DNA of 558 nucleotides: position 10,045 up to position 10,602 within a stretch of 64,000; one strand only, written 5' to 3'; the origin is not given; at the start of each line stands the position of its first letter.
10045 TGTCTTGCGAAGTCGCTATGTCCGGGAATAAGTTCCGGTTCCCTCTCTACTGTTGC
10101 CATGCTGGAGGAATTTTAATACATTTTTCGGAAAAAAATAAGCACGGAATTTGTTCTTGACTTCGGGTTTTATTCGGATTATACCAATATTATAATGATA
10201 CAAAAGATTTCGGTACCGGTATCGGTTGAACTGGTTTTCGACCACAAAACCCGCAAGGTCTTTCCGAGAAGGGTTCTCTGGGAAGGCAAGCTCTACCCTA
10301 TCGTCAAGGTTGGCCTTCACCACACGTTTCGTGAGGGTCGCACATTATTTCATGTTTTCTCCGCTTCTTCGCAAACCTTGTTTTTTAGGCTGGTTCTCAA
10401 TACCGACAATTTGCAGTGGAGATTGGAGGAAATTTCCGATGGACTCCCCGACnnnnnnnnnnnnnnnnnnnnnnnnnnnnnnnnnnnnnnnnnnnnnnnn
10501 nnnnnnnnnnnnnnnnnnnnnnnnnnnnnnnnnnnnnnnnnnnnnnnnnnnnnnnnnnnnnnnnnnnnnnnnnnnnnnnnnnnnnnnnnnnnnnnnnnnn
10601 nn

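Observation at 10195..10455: Unannotated-looking 86-aa leaderless ORF encoded first in the dinB operon under the candidate SOS box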

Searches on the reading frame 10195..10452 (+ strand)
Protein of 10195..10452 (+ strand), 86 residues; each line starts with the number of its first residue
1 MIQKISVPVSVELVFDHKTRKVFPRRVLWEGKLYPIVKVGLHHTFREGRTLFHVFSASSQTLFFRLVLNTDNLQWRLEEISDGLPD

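Call 3: search_protein_families(library=pfam, proteins=[window:10195-10452:+], max_evalue=1)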
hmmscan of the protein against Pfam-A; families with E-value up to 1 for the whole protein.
window:10195-10452:+ (86 aa): 0 families

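Call 5: find_homologous_proteins(query=window:10195-10452:+, max_evalue=0.01)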
Query window:10195-10452:+ (86 aa): 436 proteins with E <= 0.01 among 436 candidates; the best 120 are listed.
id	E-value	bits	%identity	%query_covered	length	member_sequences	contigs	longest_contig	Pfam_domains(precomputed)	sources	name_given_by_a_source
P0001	5.4e-46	172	88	100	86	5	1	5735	-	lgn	-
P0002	5.6e-40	152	77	100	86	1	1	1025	-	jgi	-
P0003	6.6e-40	152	79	100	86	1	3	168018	-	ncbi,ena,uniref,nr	ncbi:hypothetical protein A2Y68_03325 [Candidatus Woesebacteria bacterium RBG_13_46_13]|uniref:Uncha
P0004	9.3e-40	152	79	100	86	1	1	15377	-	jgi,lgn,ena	-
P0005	1.6e-39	151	79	100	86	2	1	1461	-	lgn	-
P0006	3.1e-39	150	77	100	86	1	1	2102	-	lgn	-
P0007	3.3e-39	150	79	100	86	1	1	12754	-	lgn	-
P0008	3.5e-39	150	78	100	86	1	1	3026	-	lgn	-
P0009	1.3e-38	148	76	100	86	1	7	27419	-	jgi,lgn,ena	jgi:hypothetical protein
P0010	1.3e-38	148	74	100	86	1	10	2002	-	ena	-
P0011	1.5e-38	148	76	100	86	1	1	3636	-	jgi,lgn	jgi:hypothetical protein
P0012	2.2e-38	147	73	100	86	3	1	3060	-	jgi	jgi:hypothetical protein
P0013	2.4e-38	147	76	100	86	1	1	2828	-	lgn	-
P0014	2.8e-38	147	76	100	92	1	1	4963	-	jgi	jgi:hypothetical protein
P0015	5.8e-38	146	75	99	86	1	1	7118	-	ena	-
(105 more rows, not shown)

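Call 6: search_protein_families(library=ncbifam, proteins=[window:10195-10452:+], max_evalue=1)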
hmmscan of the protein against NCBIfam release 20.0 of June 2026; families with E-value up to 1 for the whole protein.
window:10195-10452:+ (86 aa): 0 families

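Call 7: search_protein_families(library=phrogs, proteins=[window:10195-10452:+], max_evalue=1)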
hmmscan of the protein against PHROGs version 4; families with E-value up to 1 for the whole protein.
window:10195-10452:+ (86 aa): 1 family
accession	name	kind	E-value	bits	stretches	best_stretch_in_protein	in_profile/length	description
phrog_24611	-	unknown function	0.27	12.6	1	9-72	5-65/85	-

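Call 12: find_related_loci(query=A1, collection=genome_contigs, flank=4000)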
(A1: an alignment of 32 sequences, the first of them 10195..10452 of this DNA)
Query A1 (86 aa) in genome_contigs; peptide patterns used: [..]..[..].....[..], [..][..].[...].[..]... (x = any residue, [..] = any of these).
101 stretches matched a pattern; 85 encode a relative of the query (tblastn E <= 1e-3); the best 80 are kept; 80 distinct loci.
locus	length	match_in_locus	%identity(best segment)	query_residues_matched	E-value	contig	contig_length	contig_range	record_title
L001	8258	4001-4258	79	1-86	5e-44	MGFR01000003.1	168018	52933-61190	MAG: Candidatus Woesebacteria bacterium RBG_13_46_13 RBG_13_scaffold_2, whole genome shotgun sequence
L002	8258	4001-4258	74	1-86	4e-42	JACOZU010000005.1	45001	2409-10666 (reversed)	MAG: Candidatus Woesebacteria bacterium isolate NC_groundwater_213_Ag_S-0.1um_45_9 S4_GD2017_2_S1_scaffold_1844, whole g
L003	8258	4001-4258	72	1-86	4e-42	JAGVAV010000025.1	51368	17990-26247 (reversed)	MAG: Candidatus Woesebacteria bacterium isolate DeMMO6_50 c_000000032737, whole genome shotgun sequence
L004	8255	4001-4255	73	1-85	7e-42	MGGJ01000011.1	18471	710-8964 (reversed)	MAG: Candidatus Woesebacteria bacterium RIFCSPHIGHO2_01_FULL_39_32 rifcsphigho2_01_scaffold_6805, whole genome shotgun s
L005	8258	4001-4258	74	1-86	2e-41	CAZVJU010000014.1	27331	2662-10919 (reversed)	MAG TPA_asm: uncultured Gammaproteobacteria bacterium isolate SRP050083_co3_9 genome assembly, contig: NODE_1199_length_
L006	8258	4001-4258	74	1-86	2e-41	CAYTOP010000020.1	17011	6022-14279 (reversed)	MAG TPA_asm: uncultured Gammaproteobacteria bacterium isolate SRP050083_co1_427 genome assembly, contig: NODE_1380_lengt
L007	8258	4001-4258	73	1-86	4e-41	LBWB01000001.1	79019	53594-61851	MAG: Candidatus Woesebacteria bacterium GW2011_GWB1_39_12 UT24_C0001, whole genome shotgun sequence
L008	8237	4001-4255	78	1-85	7e-41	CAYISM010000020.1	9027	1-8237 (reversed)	MAG TPA_asm: uncultured Gammaproteobacteria bacterium isolate ERP119705_co3_788 genome assembly, contig: NODE_9557_lengt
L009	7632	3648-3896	76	1-83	3e-41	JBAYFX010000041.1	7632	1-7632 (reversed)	MAG: Candidatus Shapirobacteria bacterium isolate SO_2016_GW1_111 scaffold18229_OW334_2016, whole genome shotgun sequenc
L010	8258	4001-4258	70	1-86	4e-41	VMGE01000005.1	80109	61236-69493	MAG: Microgenomates group bacterium Gr01-1014_5 G01um10145_scaffold_139, whole genome shotgun sequence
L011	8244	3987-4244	69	1-86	3e-41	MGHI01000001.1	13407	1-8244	MAG: Candidatus Woesebacteria bacterium RIFCSPLOWO2_01_FULL_39_61 rifcsplowo2_01_scaffold_10459, whole genome shotgun se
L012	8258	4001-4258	70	1-86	8e-41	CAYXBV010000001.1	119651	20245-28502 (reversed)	MAG TPA_asm: uncultured Gammaproteobacteria bacterium isolate SRP191223_co1_10 genome assembly, contig: NODE_46_length_1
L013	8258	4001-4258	72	1-86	1e-40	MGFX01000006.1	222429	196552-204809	MAG: Candidatus Woesebacteria bacterium RBG_16_42_24 RBG_16_scaffold_21, whole genome shotgun sequence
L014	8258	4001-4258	69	1-86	9e-41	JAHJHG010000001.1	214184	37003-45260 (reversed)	MAG: Patescibacteria group bacterium isolate Modern_marine_planktonic.mb.16 Modern_marine_plan.mb.16_k141_115749, whole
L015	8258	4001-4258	69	1-86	3e-40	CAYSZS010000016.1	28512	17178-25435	MAG TPA_asm: uncultured Gammaproteobacteria bacterium isolate SRP050083_co1_18 genome assembly, contig: NODE_570_length_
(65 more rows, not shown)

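Call 21: predict_structure(alignment_id=A1)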
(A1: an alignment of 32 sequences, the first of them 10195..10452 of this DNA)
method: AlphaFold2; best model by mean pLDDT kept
length: 86 residues; sequences in the alignment: 32
mean_pLDDT: 93.0   pTM: 0.80
mean pLDDT of the five models: 93.0, 91.4, 85.5, 85.3, 71.6
residues with pLDDT >= 90: 76; 70-90: 6; 50-70: 3; < 50: 1
segments of 3 or more residues with pLDDT < 50: none
pLDDT, mean of each block of 10 residues (from residue 1): 91 96 94 95 96 96 95 96 68
secondary structure, 60 per line:
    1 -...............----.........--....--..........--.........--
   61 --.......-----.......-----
elements in order: E2-16 E21-29 E32-35 E38-47 E50-58 E63-69 E75-81

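Call 23: search_protein_representatives(alignment_id=A1)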
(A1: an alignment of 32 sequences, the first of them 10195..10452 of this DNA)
Query: 32 sequences, 86 profile positions. Proteins with E-value up to 0.001 (for the whole library): 425; up to 1e-10: 154; up to 1e-30: 6. The best 150 are listed.
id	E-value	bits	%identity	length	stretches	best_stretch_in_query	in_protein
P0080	1.1e-46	173.1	-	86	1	1-86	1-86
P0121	1.7e-37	143.7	-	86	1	1-83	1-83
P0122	7.6e-32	125.6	-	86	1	1-86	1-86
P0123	1.6e-31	124.6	-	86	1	1-83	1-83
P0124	3.3e-31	123.6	-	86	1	1-85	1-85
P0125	9.6e-31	122.1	-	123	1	2-85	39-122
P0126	2.5e-29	117.5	-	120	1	1-83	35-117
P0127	5.0e-29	116.6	-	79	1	9-85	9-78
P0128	1.7e-28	114.9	-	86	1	1-86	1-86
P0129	5.7e-28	113.2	-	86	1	1-86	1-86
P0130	6.3e-27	109.8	-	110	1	1-84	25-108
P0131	7.4e-27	109.6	-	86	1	1-86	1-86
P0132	9.4e-27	109.3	-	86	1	1-85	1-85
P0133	3.2e-26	107.6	-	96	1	21-86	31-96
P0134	3.8e-26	107.3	-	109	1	3-82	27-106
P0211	3.6e-15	72.2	-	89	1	1-82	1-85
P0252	2.4e-12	63.1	-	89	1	2-83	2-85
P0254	3.1e-12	62.8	-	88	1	6-82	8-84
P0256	4.7e-12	62.2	-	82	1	2-82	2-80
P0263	3.7e-11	59.3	-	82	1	3-80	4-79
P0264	4.0e-11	59.2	-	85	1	1-83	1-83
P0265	5.3e-11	58.8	-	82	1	1-81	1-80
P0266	5.6e-11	58.7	-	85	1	8-84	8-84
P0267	6.2e-11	58.6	-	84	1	8-82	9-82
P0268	7.1e-11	58.4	-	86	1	1-83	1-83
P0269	7.3e-11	58.3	-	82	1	19-86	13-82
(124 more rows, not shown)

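Call 32: search_solved_structures(query=A1, max_evalue=10)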
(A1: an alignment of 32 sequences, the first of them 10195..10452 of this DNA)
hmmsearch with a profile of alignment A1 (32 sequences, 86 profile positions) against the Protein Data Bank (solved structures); distinct sequences matched with E-value up to 10: 0.

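Call 33: fold_search(model_id=the predicted structure, library=pdb)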
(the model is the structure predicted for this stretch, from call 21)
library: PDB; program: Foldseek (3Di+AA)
matches with E <= 10: 792; with E <= 0.001: 0
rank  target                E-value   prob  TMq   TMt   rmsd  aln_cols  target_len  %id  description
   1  3ve1_A                1.1e-01  0.91  0.39  0.08  10.7        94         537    6  The 2.9 angstrom crystal structure of Transferrin binding protein B (TbpB) from serogroup B M982 Neisseria meningitidi (released 2012-02-22)
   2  4o49                  2.0e-01  0.60  0.31  0.07  10.1        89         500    9  Crystal structure of the vaccine antigen Transferrin Binding Protein B (TbpB) mutant Tyr-174-Ala from Actinobacillus ple (released 2015-01-14)
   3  6zuk_A                2.5e-01  0.77  0.43  0.42  11.8        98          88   13  Crystal structure of dimethylated RSL-N23H/G68H (RSL-B6) in complex with cucurbit[7]uril and zinc (released 2020-11-25)
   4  8q6a                  2.7e-01  0.77  0.44  0.42  12.3        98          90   14  The RSL-D32N - sulfonato-calix[8]arene complex, I213 form, citrate pH 4.0 (released 2024-03-06)
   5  3nec_B                2.7e-01  0.57  0.34  0.21   9.5        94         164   10  Crystal Structure of Toxoplasma gondii Profilin (released 2010-09-29)
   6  3v8u_A                2.8e-01  0.23  0.24  0.07   9.8        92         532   12  The crystal structure of transferrin binding protein B (TbpB) from Neisseria meningitidis serogroup B (released 2012-02-15)
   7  4o3z                  3.0e-01  0.60  0.33  0.07   9.9        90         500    9  Crystal structure of the vaccine antigen Transferrin Binding Protein B (TbpB) mutant Tyr-95-Ala from Actinobacillus pleu (released 2015-01-14)
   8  2bs6_A                3.3e-01  0.77  0.42  0.41  12.2        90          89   14  LECTIN FROM RALSTONIA SOLANACEARUM COMPLEXED WITH XYLOGLUCAN FRAGMENT (released 2005-05-19)
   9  2bs6_B                3.3e-01  0.75  0.42  0.41  12.4        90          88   16  LECTIN FROM RALSTONIA SOLANACEARUM COMPLEXED WITH XYLOGLUCAN FRAGMENT (released 2005-05-19)
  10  4i6s_A                3.3e-01  0.75  0.41  0.41  12.2        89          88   15  Structure of RSL mutant W76A in complex with L-fucose (released 2013-07-31)
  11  8c9y                  3.3e-01  0.75  0.41  0.39  12.4        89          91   16  The MK-RSL - sulfonato-calix[8]arene complex, H32 form (released 2023-07-12)
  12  2bt9_B                3.5e-01  0.75  0.42  0.41  12.2        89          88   15  Lectin from Ralstonia solanacearum complexed with Me-fucoside (released 2005-06-02)
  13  9gr4_E                3.5e-01  0.75  0.42  0.40  12.3        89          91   15  The MKA-RSL - sulfonato-calix[4]arene complex (released 2025-03-05)
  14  7pr5_F                3.5e-01  0.69  0.42  0.41  12.2        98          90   15  Cocrystal of an RSL-N23H and sulfonato-thiacalix[4]arene - zinc complex (released 2022-03-02)
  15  4o4u_A                3.5e-01  0.38  0.28  0.07   9.9        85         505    7  Crystal structure of the vaccine antigen Transferrin Binding Protein B (TbpB) mutant Trp-176-Ala from Haemophilus para (released 2015-01-14)
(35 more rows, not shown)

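Call 36: search_dna_similar(query=window:10195-10452:+, collection=phages, mode=protein, max_evalue=1, max_rows=10)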
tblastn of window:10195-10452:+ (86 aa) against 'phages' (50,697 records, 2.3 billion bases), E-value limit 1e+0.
No match.

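Call 44: find_encoding_contigs(protein=P0269, flank=3000, max_places=3)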
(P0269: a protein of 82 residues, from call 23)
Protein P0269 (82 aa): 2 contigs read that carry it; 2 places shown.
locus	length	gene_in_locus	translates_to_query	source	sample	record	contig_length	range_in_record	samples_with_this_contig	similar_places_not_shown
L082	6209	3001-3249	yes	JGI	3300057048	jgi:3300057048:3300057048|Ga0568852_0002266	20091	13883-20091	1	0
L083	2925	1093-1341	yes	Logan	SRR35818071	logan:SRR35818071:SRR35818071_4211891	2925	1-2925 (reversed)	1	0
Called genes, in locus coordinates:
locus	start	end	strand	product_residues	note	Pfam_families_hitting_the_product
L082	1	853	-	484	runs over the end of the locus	PF08308:PEGA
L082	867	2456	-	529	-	PF13231:PMT_2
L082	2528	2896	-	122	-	-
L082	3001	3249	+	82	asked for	-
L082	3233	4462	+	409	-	PF00817:IMS, PF11799:IMS_C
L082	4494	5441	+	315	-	PF00005:ABC_tran, PF13304:AAA_21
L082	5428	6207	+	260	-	?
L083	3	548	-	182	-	?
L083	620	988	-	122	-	-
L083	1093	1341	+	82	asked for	-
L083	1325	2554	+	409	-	PF00817:IMS, PF11799:IMS_C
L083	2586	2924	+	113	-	?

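Call 46: search_protein_families(library=pfam, alignment_id=A1, max_evalue=10)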
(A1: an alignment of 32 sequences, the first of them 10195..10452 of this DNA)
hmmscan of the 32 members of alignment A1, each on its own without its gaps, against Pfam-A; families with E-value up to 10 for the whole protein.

A. member 1, window:10195-10452:+ (86 aa): 0 families

B. families by the number of members that match (of 32 scanned): 5 families
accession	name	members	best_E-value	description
PF20114.4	DUF6504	2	0.045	Domain of unknown function (DUF6504)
PF15165.12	REC114-like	2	0.06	Meiotic recombination protein REC114-like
PF08207.18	EFP_N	2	0.13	Elongation factor P (EF-P) KOW-like domain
PF07866.17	DUF1653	1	0.025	Protein of unknown function (DUF1653)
PF19744.4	DUF6232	1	0.082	Family of unknown function (DUF6232)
